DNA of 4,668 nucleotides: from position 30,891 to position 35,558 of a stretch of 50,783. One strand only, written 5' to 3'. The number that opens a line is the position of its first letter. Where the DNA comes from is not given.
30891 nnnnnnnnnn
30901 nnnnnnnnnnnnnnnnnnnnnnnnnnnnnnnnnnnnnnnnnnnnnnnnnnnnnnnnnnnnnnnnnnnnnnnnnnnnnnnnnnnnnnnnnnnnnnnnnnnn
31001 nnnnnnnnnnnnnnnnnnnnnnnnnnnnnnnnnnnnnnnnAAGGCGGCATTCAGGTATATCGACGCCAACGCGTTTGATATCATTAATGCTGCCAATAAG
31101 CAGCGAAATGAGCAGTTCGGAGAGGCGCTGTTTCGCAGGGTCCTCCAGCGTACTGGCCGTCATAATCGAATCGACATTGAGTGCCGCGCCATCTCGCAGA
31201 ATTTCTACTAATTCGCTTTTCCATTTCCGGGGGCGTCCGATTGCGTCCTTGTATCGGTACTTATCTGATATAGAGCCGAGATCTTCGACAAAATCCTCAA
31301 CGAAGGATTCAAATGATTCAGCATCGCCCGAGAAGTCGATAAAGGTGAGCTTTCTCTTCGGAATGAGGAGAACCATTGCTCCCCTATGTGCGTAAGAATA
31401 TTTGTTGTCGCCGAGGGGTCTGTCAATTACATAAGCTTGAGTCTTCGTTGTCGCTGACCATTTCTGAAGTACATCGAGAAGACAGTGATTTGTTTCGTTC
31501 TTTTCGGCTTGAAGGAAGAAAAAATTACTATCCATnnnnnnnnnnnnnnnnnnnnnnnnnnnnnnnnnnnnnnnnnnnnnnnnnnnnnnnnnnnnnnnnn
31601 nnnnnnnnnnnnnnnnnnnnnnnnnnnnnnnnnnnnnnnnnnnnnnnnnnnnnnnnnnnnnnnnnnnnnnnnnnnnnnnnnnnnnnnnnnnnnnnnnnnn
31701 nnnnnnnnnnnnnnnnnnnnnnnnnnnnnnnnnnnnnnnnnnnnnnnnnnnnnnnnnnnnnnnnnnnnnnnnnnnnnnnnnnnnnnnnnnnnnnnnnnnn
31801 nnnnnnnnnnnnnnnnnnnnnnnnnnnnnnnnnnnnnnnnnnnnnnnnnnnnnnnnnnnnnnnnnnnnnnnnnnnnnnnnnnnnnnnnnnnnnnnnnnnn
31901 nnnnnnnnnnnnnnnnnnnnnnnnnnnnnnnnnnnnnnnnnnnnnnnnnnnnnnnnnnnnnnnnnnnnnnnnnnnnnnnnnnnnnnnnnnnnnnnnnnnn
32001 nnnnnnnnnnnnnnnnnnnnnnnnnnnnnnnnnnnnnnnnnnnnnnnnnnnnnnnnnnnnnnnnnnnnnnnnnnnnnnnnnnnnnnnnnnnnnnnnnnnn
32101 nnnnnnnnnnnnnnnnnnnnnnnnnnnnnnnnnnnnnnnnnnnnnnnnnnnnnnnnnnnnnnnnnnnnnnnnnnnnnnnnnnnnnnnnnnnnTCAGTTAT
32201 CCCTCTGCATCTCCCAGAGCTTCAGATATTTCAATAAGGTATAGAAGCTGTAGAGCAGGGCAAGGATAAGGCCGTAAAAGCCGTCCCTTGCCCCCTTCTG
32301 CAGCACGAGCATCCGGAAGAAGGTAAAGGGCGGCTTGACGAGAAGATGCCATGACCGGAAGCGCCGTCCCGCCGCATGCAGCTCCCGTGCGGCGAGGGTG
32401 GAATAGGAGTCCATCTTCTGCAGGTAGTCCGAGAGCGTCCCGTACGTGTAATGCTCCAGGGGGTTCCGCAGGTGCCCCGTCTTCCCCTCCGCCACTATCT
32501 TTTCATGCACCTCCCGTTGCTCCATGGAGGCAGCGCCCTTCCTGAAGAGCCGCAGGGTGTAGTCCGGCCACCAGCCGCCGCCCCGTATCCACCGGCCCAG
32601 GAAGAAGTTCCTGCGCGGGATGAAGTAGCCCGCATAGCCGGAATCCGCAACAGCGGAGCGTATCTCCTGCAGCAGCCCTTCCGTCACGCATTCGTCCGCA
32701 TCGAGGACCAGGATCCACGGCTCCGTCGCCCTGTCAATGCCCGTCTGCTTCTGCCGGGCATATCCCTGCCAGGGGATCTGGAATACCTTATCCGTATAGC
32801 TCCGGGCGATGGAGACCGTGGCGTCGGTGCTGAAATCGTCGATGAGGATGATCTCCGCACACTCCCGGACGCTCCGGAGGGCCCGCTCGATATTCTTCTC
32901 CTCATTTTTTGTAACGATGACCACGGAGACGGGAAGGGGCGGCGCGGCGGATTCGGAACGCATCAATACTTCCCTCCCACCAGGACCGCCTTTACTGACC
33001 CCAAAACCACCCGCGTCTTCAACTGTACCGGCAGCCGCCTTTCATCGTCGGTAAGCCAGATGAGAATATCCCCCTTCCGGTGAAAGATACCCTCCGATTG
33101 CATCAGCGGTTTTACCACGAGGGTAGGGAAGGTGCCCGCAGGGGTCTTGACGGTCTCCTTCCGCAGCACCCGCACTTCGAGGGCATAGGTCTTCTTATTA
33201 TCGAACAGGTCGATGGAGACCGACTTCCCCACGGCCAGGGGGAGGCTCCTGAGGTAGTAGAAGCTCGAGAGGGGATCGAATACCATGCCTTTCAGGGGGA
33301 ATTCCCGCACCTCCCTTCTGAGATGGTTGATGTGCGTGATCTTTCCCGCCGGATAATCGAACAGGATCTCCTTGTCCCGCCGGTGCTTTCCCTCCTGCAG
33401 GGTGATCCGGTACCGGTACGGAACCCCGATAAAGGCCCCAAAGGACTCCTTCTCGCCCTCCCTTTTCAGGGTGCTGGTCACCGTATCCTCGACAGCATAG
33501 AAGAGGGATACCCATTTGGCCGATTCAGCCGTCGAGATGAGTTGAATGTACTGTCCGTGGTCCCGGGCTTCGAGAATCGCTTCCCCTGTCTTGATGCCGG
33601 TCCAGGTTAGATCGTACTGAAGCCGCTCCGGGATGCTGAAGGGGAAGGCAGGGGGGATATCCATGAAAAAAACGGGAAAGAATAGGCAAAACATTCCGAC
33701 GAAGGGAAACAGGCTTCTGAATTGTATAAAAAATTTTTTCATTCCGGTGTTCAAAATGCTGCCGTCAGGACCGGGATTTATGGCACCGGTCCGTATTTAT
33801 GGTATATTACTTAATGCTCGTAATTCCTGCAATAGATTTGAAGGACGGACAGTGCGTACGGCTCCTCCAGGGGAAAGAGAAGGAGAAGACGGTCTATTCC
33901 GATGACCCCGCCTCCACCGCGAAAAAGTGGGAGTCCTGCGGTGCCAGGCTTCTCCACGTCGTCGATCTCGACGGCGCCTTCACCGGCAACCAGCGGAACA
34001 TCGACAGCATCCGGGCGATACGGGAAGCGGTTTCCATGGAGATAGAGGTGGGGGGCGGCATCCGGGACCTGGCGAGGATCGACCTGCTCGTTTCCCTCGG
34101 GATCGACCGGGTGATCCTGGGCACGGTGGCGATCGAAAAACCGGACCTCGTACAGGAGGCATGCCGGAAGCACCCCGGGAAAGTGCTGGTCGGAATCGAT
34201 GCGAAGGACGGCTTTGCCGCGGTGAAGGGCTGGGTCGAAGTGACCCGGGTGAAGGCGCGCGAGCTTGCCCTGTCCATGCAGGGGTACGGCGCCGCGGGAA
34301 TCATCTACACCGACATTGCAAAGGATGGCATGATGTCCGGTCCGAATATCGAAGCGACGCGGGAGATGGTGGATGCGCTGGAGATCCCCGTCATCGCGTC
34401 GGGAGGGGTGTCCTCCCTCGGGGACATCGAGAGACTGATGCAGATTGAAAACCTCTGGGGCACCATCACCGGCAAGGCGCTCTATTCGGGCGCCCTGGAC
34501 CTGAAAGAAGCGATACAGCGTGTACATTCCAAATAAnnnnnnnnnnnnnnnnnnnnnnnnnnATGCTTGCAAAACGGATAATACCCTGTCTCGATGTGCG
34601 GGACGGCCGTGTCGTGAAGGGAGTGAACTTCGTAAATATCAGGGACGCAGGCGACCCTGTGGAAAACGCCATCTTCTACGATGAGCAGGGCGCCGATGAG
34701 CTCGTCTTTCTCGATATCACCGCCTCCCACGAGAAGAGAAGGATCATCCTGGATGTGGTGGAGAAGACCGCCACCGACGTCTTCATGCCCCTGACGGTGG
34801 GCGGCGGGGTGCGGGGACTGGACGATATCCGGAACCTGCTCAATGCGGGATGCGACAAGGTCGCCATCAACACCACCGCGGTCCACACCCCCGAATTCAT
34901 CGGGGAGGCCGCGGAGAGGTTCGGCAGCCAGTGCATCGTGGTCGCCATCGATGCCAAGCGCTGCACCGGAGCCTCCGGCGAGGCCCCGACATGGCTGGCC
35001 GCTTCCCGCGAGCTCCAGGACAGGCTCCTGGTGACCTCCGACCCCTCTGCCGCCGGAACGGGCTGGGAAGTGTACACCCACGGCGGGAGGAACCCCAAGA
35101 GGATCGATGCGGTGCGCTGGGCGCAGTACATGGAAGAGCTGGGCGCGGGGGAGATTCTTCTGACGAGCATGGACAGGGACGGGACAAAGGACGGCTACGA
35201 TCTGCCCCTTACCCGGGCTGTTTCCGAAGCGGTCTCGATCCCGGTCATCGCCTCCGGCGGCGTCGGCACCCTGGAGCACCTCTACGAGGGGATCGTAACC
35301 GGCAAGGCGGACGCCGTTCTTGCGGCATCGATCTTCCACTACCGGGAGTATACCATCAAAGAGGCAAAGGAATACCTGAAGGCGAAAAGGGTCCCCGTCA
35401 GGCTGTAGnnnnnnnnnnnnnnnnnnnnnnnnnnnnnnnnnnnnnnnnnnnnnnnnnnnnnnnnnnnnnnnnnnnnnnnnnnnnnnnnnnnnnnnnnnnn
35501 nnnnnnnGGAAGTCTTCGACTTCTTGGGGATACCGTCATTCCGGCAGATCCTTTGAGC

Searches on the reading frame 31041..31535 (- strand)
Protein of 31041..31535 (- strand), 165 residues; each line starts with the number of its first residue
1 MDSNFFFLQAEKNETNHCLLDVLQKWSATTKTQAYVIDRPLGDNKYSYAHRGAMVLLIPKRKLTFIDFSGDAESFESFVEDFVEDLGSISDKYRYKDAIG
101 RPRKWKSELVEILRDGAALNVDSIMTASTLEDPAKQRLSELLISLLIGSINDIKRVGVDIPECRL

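Call 101: search_solved_structures(query=A8, max_evalue=10, show_alignments=2)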
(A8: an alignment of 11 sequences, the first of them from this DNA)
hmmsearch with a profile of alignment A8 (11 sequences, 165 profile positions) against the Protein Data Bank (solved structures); distinct sequences matched with E-value up to 10: 4.
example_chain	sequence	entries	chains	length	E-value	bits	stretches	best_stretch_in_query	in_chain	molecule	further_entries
6y9t_A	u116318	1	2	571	0.3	13.9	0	73-123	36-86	Alpha-glucosidase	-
2nr7_A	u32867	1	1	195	0.68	12.8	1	64-109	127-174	Secretion activator protein, putative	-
6n8k_v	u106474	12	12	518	0.84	12.5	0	69-141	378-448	60S ribosomal export protein NMD3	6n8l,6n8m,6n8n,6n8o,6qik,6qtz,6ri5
5t62_V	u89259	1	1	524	0.87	12.5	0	69-141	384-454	60S ribosomal export protein NMD3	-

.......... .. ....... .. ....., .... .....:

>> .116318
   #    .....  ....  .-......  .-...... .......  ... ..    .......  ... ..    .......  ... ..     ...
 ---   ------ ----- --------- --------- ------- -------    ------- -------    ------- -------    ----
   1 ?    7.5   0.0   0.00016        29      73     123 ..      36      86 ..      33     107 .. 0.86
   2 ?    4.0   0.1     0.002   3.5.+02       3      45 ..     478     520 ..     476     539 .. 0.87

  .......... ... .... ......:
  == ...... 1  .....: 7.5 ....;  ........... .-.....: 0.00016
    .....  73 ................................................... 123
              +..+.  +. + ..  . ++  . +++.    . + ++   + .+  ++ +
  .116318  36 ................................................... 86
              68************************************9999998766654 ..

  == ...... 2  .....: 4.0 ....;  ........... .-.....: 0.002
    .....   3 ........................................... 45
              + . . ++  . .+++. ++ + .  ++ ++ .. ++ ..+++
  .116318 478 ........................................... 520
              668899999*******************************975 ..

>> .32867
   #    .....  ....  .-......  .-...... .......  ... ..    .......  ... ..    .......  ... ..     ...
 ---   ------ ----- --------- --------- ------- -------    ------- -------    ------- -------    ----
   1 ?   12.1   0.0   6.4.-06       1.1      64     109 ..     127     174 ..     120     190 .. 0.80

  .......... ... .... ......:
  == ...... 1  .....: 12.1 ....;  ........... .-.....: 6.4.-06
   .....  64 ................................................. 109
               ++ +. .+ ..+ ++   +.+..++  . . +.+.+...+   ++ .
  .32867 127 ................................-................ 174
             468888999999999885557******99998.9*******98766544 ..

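Call 114: find_homologous_proteins(query=A8, max_evalue=0.001)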
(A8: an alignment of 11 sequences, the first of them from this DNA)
Query A8 (11 sequences) (165 aa, profile of the alignment): 73 proteins with E <= 0.001 among 2108 candidates.
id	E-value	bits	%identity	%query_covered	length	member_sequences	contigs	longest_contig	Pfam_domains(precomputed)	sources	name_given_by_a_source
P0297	1.2e-66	241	60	100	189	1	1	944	-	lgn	-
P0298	4.2e-65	236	60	98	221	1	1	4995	-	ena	-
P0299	3.3e-64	233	59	100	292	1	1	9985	-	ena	-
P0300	6.8e-63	229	56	100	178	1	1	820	-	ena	-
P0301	4.1e-62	227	55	100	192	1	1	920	-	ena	-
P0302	7.2e-62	226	55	98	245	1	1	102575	-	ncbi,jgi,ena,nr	ncbi:MAG TPA: hypothetical protein VNQ55_03285 [Parapedobacter sp.]|nr:hypothetical protein [Paraped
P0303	2.3e-61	224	59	96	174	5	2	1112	-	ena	-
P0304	3.1e-61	224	54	100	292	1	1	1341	-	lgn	-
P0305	4.4e-61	223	46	100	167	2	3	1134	-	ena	-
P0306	8.2e-61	222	52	100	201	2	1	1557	-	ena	-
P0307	9.0e-61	222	54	98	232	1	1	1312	-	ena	-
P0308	4.1e-60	220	51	96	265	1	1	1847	-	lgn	-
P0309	6.8e-60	219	50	100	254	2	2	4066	-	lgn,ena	-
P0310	3.4e-59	217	53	98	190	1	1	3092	-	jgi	-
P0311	1.0e-57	212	51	98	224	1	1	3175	-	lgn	-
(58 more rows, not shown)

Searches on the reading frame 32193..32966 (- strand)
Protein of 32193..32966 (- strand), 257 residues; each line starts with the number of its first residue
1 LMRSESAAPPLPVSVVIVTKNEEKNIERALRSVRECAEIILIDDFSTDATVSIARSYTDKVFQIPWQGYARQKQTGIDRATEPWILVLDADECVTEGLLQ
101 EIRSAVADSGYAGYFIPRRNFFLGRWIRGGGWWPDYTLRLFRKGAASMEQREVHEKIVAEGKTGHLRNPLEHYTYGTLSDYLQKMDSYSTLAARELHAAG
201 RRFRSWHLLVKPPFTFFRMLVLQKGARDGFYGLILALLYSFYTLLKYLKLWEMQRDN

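Call 60: search_protein_families(library=pfam, proteins=[window:32193-32966:-], max_evalue=0.001)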
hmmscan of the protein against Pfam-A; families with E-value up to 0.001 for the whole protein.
window:32193-32966:- (257 aa): 2 families
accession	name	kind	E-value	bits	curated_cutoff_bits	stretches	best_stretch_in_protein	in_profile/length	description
PF00535.33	Glycos_transf_2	-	1.2e-23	84.3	23.3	1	14-136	1-132/168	Glycosyl transferase family 2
PF10111.15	Glyco_tranf_2_2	-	0.00071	19.6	27.3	0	14-102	1-102/276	Glycosyltransferase like family 2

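Call 63: find_related_loci(query=window:32193-32966:-, collection=genome_contigs, flank=10000)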
Query window:32193-32966:- (257 aa) in genome_contigs; peptide patterns used: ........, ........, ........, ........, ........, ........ (x = any residue, [..] = any of these).
599 stretches matched a pattern (row limit reached: there are more); 483 encode a relative of the query (tblastn E <= 1e-3); the best 80 are kept; 80 distinct loci.
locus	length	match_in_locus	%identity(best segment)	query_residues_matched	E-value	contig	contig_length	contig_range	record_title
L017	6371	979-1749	88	1-257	2e-157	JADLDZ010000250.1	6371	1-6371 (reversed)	MAG: Nitrospirales bacterium isolate SJ299 c_000000615539, whole genome shotgun sequence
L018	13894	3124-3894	88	1-257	3e-156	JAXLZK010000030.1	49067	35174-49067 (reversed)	MAG: Thermodesulfovibrionales bacterium isolate STL-NIT1 opera.106.fa-30, whole genome shotgun sequence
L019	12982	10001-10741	68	11-257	9e-118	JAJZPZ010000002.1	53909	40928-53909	MAG: Nitrospirae bacterium isolate SKS1.bin28 NODE_967_length_53909_cov_2.126585, whole genome shotgun sequence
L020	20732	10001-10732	70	11-254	5e-117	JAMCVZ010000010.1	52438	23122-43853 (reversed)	MAG: Nitrospirae bacterium isolate FK_Sedi_B_Bin.71 NODE_1588_length_52438_cov_34.8932, whole genome shotgun sequence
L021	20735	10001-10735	66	11-255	1e-115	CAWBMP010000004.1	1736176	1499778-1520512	MAG: Nitrospirota bacterium isolate MFD01476.bin.1.234 genome assembly, contig: contig_6404, whole genome shotgun sequen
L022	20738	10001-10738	66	8-253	1e-112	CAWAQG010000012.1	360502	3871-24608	MAG: Nitrospirota bacterium isolate MFD03726.bin.1.191 genome assembly, contig: contig_32811, whole genome shotgun seque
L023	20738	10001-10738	65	8-253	1e-111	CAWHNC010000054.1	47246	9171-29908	MAG: Nitrospirota bacterium isolate MFD04752.bin.1.93 genome assembly, contig: contig_181665, whole genome shotgun seque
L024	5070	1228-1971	54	7-254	2e-91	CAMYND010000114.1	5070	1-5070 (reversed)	MAG: Thermodesulfovibrionia bacterium isolate FCS_M_Nitrospinota_09 genome assembly, contig: scaffold_18745, whole genom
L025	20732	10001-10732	55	11-254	5e-90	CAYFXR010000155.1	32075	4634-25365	MAG TPA_asm: uncultured Nitrospiraceae bacterium isolate ERP108616_co1_67 genome assembly, contig: k119_1906964, whole g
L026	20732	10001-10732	53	11-252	6e-90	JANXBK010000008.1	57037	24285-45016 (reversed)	MAG: Thermodesulfovibrio sp. isolate SKYB3 NODE_8_length_57037_cov_18.655355, whole genome shotgun sequence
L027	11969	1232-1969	48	13-257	1e-74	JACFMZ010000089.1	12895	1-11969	MAG: Bacteroidetes bacterium isolate BROCD011 NODE_3145_length_12895_cov_5.069003, whole genome shotgun sequence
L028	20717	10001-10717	46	13-249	7e-71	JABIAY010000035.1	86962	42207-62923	MAG: Nitrospina sp. isolate SI048_bin14 k141_1009778, whole genome shotgun sequence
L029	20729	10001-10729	46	13-254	2e-69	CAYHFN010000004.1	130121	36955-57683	MAG TPA_asm: uncultured Chitinophagaceae bacterium isolate ERP119702_co1_35 genome assembly, contig: NODE_70_length_1301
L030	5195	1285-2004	46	13-251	6e-69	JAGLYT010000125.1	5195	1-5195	MAG: bacterium isolate RS_13_36 ZL320.bin.36.fa_125, whole genome shotgun sequence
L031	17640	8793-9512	45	13-251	1e-68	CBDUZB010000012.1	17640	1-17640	MAG TPA_asm: uncultured bacterium isolate SRR21487743_metabat2_78 genome assembly, contig: ERZ25748485.633, whole genome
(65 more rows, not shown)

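Call 70: search_protein_families(library=pfam, proteins=[L017:1861-3024:+, L017:2299-3177:-, L017:3738-4415:+, L017:4475-5965:+, L018:4634-5401:+, L018:4539-5444:-, L018:6115-6771:+, L018:6836-8314:+, L018:9978-10787:+, L018:10850-12067:+], max_evalue=0.001)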
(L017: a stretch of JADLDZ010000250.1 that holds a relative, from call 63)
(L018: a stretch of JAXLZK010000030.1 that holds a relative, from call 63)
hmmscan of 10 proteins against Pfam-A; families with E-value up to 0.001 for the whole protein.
L017:1861-3024:+ (387 aa): 2 families
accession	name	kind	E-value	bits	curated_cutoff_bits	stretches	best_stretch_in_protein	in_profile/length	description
PF05433.20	Rick_17kDa_Anti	-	3.8e-05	24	24.2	1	164-203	1-42/43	Glycine zipper 2TM domain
PF13441.11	Gly-zipper_YMGG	-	0.00063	19.8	28.9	0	165-204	6-43/45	YMGG-like Gly-zipper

L017:2299-3177:- (292 aa): 0 families

L017:3738-4415:+ (225 aa): 0 families

L017:4475-5965:+ (496 aa): 8 families
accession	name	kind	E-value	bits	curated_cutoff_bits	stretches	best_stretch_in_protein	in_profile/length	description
PF13365.12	Trypsin_2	-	2e-37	129.6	27.6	1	122-256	1-144/144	Trypsin-like peptidase domain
PF13180.12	PDZ_2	-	7.6e-25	87.5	27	2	296-386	2-80/80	PDZ domain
PF00089.32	Trypsin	-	9.9e-21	75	20.6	1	121-279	26-216/220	Trypsin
PF00595.29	PDZ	-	8e-15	55.4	23.2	1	293-373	8-80/81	PDZ domain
PF17820.7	PDZ_6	-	8.1e-15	54.8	27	1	322-375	2-54/54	PDZ domain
PF19805.5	DUF6288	-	2.9e-05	23.9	26.3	0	430-458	4-32/402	Family of unknown function (DUF6288)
PF10459.15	Peptidase_S46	-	0.00013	21.2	22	0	120-142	47-69/698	Peptidase S46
PF12812.13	PDZ_1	-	0.00024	21.5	28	0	296-361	10-73/78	PDZ-like domain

L018:4634-5401:+ (255 aa): 2 families
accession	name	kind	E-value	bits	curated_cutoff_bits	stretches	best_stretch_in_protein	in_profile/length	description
PF05433.20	Rick_17kDa_Anti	-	3.5e-06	27.3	24.2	1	28-67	1-42/43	Glycine zipper 2TM domain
PF13441.11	Gly-zipper_YMGG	-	0.0003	20.9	28.9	1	29-68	6-43/45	YMGG-like Gly-zipper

L018:4539-5444:- (301 aa): 0 families

L018:6115-6771:+ (218 aa): 0 families

L018:6836-8314:+ (492 aa): 7 families
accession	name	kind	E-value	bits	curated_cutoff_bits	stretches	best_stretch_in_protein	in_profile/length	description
PF13365.12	Trypsin_2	-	3.3e-37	128.8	27.6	1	119-253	1-144/144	Trypsin-like peptidase domain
PF13180.12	PDZ_2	-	5e-25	88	27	2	295-383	4-80/80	PDZ domain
PF00089.32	Trypsin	-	2.7e-21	76.9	20.6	1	117-277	25-217/220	Trypsin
PF00595.29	PDZ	-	4.2e-14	53.1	23.2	1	290-370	8-80/81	PDZ domain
PF17820.7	PDZ_6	-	5.7e-14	52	27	1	319-371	2-53/54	PDZ domain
PF10459.15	Peptidase_S46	-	7.5e-05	22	22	0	117-139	47-69/698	Peptidase S46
PF19805.5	DUF6288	-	9.1e-05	22.2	26.3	0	427-456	4-33/402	Family of unknown function (DUF6288)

L018:9978-10787:+ (269 aa): 1 family
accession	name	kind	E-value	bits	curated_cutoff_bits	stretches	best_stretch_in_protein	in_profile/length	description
PF06210.16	DUF1003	-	8.9e-27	93.7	27.4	1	131-229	2-101/103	Protein of unknown function (DUF1003)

L018:10850-12067:+ (405 aa): 0 families

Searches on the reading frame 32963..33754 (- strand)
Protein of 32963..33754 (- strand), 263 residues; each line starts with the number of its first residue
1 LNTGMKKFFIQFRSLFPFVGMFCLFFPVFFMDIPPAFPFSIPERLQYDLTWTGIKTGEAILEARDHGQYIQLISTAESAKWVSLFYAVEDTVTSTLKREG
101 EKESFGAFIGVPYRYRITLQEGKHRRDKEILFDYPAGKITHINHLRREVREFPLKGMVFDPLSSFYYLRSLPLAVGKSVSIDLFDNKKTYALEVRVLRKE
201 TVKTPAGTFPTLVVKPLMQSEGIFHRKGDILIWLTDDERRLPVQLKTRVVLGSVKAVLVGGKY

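Call 60: search_protein_families(library=pfam, proteins=[window:32963-33754:-], max_evalue=0.001)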
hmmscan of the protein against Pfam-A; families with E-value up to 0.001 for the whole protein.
window:32963-33754:- (263 aa): 1 family
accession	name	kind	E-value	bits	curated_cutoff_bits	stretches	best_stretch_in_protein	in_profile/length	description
PF11306.15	DUF3108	-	7.6e-46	157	26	1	46-258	1-208/209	Protein of unknown function (DUF3108)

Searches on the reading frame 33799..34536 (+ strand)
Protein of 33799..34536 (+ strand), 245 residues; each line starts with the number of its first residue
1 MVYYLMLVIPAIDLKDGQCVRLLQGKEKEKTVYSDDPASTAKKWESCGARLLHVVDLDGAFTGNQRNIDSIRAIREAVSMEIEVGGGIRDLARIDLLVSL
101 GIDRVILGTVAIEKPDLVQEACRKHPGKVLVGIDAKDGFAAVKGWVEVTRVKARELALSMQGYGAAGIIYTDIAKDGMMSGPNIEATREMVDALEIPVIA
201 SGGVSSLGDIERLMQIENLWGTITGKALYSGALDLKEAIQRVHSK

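Call 60: search_protein_families(library=pfam, proteins=[window:33799-34536:+], max_evalue=0.001)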
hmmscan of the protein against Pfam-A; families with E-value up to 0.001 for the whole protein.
window:33799-34536:+ (245 aa): 2 families
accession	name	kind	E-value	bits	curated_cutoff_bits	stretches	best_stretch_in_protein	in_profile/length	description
PF00977.27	His_biosynth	-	4.7e-80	268.7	23.6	1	8-233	2-227/228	Histidine biosynthesis protein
PF01207.24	Dus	-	1e-07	31.8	20.4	1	61-122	166-230/311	Dihydrouridine synthase (Dus)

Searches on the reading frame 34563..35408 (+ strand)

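Call 60: search_protein_families(library=pfam, proteins=[window:34563-35408:+], max_evalue=0.001)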
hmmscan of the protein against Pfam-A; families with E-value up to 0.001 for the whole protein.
window:34563-35408:+ (281 aa): 3 families
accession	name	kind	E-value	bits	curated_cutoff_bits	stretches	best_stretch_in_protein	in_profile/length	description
PF00977.27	His_biosynth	-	1.2e-83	280.5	23.6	1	5-263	1-227/228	Histidine biosynthesis protein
PF02581.23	TMP-TENI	-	0.00012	21.9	27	0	39-102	111-176/180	Thiamine monophosphate synthase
PF03060.21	NMO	-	0.00014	21.8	28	0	183-257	145-225/331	Nitronate monooxygenase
